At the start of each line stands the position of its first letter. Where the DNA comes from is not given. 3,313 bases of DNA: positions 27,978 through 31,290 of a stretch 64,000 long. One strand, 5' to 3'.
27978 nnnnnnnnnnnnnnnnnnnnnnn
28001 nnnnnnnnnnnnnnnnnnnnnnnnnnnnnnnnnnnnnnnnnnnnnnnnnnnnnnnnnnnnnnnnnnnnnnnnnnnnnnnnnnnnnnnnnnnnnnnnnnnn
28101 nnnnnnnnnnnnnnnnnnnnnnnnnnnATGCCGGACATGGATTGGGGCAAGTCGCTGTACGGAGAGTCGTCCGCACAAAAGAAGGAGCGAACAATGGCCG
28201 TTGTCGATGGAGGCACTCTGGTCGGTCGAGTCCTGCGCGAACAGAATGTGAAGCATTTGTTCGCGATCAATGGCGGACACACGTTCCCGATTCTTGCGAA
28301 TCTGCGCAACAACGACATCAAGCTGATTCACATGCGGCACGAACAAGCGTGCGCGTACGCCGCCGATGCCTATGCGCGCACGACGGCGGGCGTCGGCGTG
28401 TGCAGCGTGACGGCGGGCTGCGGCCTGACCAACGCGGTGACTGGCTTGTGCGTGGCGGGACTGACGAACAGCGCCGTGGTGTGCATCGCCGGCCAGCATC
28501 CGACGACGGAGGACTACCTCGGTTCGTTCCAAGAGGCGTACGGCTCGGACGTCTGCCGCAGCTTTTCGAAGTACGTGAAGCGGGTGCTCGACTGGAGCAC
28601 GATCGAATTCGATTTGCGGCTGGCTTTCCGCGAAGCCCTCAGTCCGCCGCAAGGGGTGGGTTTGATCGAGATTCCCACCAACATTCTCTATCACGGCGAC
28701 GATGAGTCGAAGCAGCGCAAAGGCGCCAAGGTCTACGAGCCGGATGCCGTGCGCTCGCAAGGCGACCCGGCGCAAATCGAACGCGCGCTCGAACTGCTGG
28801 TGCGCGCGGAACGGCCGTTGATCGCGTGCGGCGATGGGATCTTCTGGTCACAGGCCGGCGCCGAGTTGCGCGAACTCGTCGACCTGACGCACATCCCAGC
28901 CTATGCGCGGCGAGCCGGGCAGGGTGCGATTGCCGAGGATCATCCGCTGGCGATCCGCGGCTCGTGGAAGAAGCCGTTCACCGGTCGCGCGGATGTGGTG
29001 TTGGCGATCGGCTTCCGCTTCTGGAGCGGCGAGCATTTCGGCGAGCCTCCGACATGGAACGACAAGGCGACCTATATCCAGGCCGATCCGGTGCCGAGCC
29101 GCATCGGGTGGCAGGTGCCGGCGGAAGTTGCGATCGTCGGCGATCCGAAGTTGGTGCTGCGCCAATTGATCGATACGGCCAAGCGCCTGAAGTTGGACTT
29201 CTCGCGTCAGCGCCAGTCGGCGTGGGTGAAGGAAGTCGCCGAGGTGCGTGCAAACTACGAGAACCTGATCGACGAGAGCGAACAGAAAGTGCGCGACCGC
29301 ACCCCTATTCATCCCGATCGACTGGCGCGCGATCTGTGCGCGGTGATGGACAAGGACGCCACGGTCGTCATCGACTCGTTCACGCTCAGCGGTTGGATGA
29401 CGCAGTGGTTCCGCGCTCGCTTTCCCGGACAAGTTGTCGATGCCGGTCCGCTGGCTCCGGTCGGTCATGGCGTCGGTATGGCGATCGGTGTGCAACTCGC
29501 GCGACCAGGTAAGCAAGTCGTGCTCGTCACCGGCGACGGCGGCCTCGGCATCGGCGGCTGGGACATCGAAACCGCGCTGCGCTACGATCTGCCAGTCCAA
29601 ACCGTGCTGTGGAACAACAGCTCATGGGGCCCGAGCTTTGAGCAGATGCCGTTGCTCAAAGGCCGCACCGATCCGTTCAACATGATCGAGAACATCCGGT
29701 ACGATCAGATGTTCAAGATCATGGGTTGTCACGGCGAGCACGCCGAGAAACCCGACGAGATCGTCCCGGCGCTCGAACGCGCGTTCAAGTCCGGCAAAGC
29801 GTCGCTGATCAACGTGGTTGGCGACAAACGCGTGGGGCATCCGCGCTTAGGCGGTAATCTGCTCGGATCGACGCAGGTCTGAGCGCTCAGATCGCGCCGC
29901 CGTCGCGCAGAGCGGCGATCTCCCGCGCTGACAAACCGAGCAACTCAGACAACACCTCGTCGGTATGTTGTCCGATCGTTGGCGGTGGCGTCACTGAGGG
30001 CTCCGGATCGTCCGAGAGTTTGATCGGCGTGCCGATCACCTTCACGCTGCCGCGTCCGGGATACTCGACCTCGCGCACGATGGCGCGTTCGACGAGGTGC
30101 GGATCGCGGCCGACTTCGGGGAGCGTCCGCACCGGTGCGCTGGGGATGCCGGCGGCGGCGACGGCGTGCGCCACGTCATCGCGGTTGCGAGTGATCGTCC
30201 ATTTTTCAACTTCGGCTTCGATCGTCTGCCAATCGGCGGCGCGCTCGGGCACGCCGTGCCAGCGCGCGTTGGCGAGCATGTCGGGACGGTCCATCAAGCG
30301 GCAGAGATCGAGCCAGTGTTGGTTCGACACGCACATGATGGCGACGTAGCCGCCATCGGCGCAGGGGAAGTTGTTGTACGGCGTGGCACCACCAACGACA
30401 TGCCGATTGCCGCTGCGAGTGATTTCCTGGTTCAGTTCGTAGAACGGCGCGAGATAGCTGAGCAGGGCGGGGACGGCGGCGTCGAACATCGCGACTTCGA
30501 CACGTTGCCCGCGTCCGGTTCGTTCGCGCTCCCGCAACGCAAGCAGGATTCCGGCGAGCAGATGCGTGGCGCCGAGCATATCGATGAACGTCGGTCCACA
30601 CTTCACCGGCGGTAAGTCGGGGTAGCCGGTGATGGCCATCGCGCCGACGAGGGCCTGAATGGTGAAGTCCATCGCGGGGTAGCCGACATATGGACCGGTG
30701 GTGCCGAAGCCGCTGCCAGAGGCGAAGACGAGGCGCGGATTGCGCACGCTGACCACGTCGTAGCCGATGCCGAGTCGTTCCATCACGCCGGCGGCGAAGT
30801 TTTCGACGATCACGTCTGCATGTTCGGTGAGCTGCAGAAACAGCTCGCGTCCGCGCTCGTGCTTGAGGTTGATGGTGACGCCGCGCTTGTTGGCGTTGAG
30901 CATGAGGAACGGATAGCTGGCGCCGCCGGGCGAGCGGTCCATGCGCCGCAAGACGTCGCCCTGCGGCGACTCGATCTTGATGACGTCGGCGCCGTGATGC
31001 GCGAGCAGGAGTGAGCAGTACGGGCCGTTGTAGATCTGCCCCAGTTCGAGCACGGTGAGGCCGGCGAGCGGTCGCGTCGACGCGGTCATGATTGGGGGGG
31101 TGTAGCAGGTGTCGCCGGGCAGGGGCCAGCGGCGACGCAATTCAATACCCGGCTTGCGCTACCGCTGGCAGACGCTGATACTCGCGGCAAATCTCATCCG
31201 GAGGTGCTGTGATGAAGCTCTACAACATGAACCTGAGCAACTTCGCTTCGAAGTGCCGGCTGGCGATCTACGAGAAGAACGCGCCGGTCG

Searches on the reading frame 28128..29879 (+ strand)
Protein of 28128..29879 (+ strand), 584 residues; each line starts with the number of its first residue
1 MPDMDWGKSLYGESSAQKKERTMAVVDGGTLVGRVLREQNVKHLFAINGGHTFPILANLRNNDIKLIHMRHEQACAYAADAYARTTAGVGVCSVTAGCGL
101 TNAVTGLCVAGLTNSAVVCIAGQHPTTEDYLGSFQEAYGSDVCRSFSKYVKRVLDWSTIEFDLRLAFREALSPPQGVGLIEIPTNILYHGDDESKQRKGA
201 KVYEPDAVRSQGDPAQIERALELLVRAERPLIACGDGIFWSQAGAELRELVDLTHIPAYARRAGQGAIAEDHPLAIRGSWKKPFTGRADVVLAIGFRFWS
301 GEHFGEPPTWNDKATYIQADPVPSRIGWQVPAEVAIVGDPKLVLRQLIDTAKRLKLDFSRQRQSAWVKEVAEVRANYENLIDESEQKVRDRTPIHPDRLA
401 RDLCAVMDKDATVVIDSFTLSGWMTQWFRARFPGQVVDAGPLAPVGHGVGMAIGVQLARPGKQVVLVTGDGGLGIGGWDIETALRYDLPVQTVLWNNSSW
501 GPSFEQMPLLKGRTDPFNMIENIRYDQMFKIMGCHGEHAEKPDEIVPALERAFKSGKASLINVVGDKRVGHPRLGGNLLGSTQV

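Call 8: search_protein_families(library=pfam, proteins=[window:28128-29879:+], max_evalue=0.01)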
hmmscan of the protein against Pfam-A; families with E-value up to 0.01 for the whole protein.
window:28128-29879:+ (584 aa): 3 families
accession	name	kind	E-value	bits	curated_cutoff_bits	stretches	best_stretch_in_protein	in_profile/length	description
PF02776.23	TPP_enzyme_N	-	3.2e-31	108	26.8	1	27-136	2-113/119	Thiamine pyrophosphate enzyme, N-terminal TPP binding domain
PF02775.26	TPP_enzyme_C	-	2.9e-27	95.7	21.9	1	421-563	6-151/151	Thiamine pyrophosphate enzyme, C-terminal TPP binding domain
PF00205.28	TPP_enzyme_M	-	3.3e-26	92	30.4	1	217-347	1-137/137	Thiamine pyrophosphate enzyme, central domain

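Call 46: find_homologous_proteins(query=window:28194-29879:+, max_evalue=1e-100)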
Query window:28194-29879:+ (562 aa): 998 proteins with E <= 1e-100 among 8000 candidates; the best 120 are listed.
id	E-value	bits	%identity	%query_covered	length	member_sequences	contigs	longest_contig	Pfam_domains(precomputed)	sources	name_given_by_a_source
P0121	0.0e+0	1306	100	100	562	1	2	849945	PF02775.27,PF02776.24,PF00205.29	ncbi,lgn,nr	ncbi:MAG: thiamine pyrophosphate-binding protein [Deltaproteobacteria bacterium]|nr:thiamine pyropho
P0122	0.0e+0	1229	93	100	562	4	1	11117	PF02775.27,PF02776.24,PF00205.29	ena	-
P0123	0.0e+0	1219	93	100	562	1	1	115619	PF02775.27,PF02776.24,PF00205.29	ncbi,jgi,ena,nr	ncbi:MAG TPA: thiamine pyrophosphate-binding protein [Candidatus Binatia bacterium]|nr:thiamine pyro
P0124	0.0e+0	1172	88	100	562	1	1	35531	PF02775.27,PF02776.24,PF00205.29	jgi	jgi:acetolactate synthase I/II/III large subunit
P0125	0.0e+0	1169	88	100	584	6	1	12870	PF02775.27,PF02776.24,PF00205.29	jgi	-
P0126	0.0e+0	1119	85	100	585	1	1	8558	PF02775.27,PF02776.24,PF00205.29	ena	-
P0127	0.0e+0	1114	83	100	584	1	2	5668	PF02775.27,PF02776.24,PF00205.29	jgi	jgi:acetolactate synthase-1/2/3 large subunit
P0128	0.0e+0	1114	84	100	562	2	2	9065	PF02775.27,PF02776.24,PF00205.29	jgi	jgi:acetolactate synthase-1/2/3 large subunit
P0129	0.0e+0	1114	83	100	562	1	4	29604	PF02775.27,PF02776.24,PF00205.29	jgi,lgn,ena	-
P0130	0.0e+0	1111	83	100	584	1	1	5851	PF02775.27,PF02776.24,PF00205.29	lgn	-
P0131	0.0e+0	1106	84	100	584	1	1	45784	PF02775.27,PF02776.24,PF00205.29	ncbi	-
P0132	0.0e+0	1105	82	100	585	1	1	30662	PF02775.27,PF02776.24,PF00205.29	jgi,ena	-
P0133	0.0e+0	1104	83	100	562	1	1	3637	PF02775.27,PF02776.24,PF00205.29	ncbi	-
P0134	0.0e+0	1103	83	100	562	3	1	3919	PF02775.27,PF02776.24,PF00205.29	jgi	jgi:acetolactate synthase-1/2/3 large subunit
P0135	0.0e+0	1101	83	100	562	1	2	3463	PF02775.27,PF02776.24,PF00205.29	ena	-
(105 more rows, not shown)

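Call 47: find_encoding_contigs(protein=P0123, flank=6000, max_places=2)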
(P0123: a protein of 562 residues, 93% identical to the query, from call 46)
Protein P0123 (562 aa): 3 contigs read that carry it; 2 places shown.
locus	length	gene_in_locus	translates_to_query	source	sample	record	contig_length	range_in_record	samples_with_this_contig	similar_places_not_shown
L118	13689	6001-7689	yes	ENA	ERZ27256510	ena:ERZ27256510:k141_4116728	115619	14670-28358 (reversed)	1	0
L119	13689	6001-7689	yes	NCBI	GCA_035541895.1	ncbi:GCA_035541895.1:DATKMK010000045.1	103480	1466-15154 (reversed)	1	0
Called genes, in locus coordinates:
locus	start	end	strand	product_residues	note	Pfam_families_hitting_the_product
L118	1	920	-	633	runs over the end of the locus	PF00884:Sulfatase, PF16347:SGSH_C (faint)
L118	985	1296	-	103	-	-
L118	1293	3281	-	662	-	PF00999:Na_H_Exchanger, PF02254:TrkA_N, PF02080:TrkA_C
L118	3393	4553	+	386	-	PF08240:ADH_N (weak), PF00107:ADH_zinc_N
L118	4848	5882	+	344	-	PF08240:ADH_N, PF16912:Glu_dehyd_C, PF00107:ADH_zinc_N, PF13602:ADH_zinc_N_2 (weak)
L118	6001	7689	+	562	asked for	PF02776:TPP_enzyme_N, PF00205:TPP_enzyme_M, PF02775:TPP_enzyme_C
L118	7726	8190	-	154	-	-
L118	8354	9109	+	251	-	PF01145:Band_7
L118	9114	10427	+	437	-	PF05195:AMP_N, PF00557:Peptidase_M24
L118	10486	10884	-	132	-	PF00011:HSP20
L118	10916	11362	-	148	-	PF00011:HSP20, PF17886:ArsA_HSP20 (weak)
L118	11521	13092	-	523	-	PF02310:B12-binding (weak), PF04055:Radical_SAM, PF13282:DUF4070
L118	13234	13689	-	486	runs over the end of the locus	PF02789:Peptidase_M17_N, PF00883:Peptidase_M17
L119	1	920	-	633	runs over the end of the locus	PF00884:Sulfatase, PF16347:SGSH_C (faint)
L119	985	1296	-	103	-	-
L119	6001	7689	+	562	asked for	PF02776:TPP_enzyme_N, PF00205:TPP_enzyme_M, PF02775:TPP_enzyme_C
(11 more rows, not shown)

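Call 48: find_encoding_contigs(protein=P0124, flank=6000, max_places=2)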
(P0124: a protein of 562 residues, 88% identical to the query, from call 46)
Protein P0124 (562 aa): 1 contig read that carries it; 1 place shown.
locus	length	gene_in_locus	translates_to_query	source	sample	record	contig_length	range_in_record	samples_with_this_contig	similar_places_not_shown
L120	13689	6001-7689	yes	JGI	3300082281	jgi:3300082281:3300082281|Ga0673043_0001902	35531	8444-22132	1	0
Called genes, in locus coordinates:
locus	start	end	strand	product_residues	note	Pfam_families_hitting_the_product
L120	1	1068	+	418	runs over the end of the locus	PF00248:Aldo_ket_red, PF12837:Fer4_6 (faint), PF13187:Fer4_9 (weak)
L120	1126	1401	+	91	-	-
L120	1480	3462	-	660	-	PF00999:Na_H_Exchanger, PF02254:TrkA_N, PF02080:TrkA_C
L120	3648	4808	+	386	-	PF00107:ADH_zinc_N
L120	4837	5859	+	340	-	PF08240:ADH_N, PF16912:Glu_dehyd_C, PF00107:ADH_zinc_N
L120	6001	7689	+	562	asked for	PF02776:TPP_enzyme_N, PF00205:TPP_enzyme_M, PF02775:TPP_enzyme_C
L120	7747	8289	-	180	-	-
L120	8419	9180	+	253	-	PF01145:Band_7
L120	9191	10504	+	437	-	PF05195:AMP_N, PF00557:Peptidase_M24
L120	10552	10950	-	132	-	PF00011:HSP20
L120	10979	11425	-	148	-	PF00011:HSP20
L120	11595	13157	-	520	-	PF02310:B12-binding (weak), PF04055:Radical_SAM, PF13282:DUF4070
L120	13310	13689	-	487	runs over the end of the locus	PF02789:Peptidase_M17_N, PF00883:Peptidase_M17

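Call 49: find_encoding_contigs(protein=P0131, flank=6000, max_places=2)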
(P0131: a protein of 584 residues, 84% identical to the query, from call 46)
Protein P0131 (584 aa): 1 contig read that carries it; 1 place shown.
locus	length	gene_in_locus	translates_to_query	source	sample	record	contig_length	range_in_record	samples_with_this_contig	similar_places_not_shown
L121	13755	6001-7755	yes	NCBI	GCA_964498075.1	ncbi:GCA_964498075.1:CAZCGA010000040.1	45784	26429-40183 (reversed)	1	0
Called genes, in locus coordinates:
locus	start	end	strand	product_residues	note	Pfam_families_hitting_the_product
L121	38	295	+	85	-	-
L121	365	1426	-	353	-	PF19315:MC_hydratase, PF01575:MaoC_dehydratas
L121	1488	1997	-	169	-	PF04307:YdjM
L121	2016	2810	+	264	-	PF08241:Methyltransf_11, PF08242:Methyltransf_12 (weak), PF13649:Methyltransf_25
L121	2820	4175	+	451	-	PF07690:MFS_1, PF12832:MFS_1_like (faint), PF13347:MFS_2, PF07690:MFS_1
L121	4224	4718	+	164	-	-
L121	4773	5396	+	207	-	PF00300:His_Phos_1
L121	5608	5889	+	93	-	-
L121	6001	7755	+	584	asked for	PF02776:TPP_enzyme_N, PF00205:TPP_enzyme_M, PF02775:TPP_enzyme_C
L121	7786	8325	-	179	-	-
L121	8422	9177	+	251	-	PF01145:Band_7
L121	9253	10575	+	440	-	PF05195:AMP_N, PF00557:Peptidase_M24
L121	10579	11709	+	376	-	PF03486:HI0933_like (faint), PF07992:Pyr_redox_2 (faint), PF00890:FAD_binding_2 (weak), PF01266:DAO, PF13738:Pyr_redox_3 (faint)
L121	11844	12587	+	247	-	PF01738:DLH, PF12146:Hydrolase_4 (faint), PF12697:Abhydrolase_6 (faint), PF00326:Peptidase_S9 (faint), PF02230:Abhydrolase_2 (weak), PF08840:BAAT_C (weak)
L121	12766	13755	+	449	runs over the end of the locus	PF00890:FAD_binding_2 (faint), PF01266:DAO (faint), PF01494:FAD_binding_3, PF12831:FAD_oxidored (weak)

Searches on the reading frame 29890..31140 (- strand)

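Call 8: search_protein_families(library=pfam, proteins=[window:29890-31140:-], max_evalue=0.01)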
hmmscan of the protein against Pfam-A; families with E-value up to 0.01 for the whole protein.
window:29890-31140:- (417 aa): 1 family
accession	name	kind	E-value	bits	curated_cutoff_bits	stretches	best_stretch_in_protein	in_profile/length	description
PF02515.22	CoA_transf_3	-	4.5e-114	381.8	23.3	1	25-393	1-366/366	CoA-transferase family III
